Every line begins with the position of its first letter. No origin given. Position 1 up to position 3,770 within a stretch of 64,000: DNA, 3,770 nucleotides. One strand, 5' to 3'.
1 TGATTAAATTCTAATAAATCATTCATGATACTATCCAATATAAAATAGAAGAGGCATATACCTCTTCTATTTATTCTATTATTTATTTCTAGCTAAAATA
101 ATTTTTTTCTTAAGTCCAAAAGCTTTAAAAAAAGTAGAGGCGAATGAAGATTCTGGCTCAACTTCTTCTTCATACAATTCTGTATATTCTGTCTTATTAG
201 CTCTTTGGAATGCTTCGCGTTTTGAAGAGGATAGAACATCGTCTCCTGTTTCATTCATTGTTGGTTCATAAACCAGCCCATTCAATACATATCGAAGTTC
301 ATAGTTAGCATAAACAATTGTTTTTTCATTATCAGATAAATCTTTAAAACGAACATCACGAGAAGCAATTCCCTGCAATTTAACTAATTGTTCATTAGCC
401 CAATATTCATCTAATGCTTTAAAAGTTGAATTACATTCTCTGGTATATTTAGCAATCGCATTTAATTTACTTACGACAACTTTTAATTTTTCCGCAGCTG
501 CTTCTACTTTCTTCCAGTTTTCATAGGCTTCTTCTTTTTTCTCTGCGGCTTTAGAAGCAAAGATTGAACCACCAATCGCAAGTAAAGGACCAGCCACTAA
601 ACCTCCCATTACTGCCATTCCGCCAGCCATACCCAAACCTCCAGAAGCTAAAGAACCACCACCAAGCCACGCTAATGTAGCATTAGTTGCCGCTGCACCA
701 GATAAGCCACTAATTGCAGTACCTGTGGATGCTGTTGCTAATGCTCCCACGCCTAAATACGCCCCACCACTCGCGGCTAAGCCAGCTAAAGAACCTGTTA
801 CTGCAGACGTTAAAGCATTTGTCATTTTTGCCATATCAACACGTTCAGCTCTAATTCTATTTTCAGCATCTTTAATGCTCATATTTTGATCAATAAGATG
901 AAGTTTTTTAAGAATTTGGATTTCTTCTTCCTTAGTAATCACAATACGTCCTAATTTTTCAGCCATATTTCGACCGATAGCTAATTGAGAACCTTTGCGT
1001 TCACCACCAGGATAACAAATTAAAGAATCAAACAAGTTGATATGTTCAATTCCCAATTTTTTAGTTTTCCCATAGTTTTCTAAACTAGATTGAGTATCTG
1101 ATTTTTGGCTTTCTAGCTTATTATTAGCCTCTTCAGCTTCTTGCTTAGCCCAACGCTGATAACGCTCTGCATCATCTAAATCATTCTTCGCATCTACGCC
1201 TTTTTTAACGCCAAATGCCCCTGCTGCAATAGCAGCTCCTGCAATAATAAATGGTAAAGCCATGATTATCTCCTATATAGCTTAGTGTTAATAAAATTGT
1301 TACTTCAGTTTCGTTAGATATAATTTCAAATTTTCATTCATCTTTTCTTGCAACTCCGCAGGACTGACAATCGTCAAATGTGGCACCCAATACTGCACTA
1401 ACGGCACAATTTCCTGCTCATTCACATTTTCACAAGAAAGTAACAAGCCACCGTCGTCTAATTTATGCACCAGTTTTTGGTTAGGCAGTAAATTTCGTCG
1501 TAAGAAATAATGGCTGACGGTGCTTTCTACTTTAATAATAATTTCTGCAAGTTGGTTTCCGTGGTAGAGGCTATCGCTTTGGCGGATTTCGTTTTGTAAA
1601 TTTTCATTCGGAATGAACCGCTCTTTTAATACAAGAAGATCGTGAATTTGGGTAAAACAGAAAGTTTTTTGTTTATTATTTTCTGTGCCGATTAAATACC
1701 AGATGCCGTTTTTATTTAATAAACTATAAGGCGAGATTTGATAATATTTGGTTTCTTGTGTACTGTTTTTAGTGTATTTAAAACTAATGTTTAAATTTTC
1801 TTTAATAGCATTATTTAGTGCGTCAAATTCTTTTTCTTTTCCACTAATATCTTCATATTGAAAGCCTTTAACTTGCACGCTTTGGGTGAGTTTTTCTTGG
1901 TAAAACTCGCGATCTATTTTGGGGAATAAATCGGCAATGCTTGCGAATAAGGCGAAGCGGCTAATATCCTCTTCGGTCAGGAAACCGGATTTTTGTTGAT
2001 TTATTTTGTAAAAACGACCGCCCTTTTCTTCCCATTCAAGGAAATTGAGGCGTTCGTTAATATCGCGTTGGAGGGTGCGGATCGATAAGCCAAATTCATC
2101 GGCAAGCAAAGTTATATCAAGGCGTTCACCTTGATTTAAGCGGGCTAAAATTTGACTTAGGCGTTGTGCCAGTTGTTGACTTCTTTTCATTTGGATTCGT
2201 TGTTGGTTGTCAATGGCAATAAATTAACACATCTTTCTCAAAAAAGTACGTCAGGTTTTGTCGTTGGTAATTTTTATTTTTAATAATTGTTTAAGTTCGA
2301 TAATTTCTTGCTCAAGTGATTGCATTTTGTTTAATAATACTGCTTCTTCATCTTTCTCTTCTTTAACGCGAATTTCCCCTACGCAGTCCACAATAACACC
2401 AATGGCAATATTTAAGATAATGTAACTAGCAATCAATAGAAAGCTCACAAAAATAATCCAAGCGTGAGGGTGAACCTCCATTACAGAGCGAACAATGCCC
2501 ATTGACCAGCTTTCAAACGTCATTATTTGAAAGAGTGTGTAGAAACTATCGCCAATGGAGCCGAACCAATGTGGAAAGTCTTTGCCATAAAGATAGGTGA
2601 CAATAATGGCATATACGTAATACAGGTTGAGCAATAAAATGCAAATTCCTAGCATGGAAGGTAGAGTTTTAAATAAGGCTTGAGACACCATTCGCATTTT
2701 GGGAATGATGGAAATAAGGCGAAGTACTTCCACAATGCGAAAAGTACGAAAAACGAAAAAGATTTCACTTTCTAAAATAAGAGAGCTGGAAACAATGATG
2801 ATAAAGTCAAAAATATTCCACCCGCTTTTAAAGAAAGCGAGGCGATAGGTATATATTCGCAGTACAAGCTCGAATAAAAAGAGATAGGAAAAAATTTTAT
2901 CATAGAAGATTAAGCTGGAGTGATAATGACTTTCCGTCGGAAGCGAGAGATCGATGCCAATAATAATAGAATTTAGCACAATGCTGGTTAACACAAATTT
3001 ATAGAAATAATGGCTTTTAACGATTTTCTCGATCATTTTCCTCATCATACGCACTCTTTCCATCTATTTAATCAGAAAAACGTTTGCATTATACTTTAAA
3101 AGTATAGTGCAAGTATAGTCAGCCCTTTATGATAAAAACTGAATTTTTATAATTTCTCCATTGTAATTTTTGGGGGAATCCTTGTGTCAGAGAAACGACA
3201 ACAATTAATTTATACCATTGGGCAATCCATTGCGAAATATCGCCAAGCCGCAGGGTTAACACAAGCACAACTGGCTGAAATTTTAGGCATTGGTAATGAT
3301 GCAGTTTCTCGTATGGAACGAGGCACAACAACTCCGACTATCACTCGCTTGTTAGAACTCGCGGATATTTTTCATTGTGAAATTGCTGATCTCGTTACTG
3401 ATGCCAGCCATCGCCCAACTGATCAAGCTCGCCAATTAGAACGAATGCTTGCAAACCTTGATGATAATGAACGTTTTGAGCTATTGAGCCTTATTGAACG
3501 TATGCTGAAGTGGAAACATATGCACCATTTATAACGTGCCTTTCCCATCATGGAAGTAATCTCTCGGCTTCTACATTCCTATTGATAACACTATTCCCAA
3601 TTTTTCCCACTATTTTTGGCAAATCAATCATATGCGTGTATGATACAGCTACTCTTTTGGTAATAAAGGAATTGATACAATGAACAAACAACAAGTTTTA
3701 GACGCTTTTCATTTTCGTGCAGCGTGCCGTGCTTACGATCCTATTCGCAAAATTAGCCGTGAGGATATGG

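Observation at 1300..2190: WYL-domain regulator embedded inside the channel operon, plus a second divergent XRE regulator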

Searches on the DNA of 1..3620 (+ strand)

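Call 70: search_dna_similar(query=window:1-3620:+, collection=plasmids, mode=near, max_rows=8)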
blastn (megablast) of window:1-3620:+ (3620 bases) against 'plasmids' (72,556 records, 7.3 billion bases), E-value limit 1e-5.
No match.
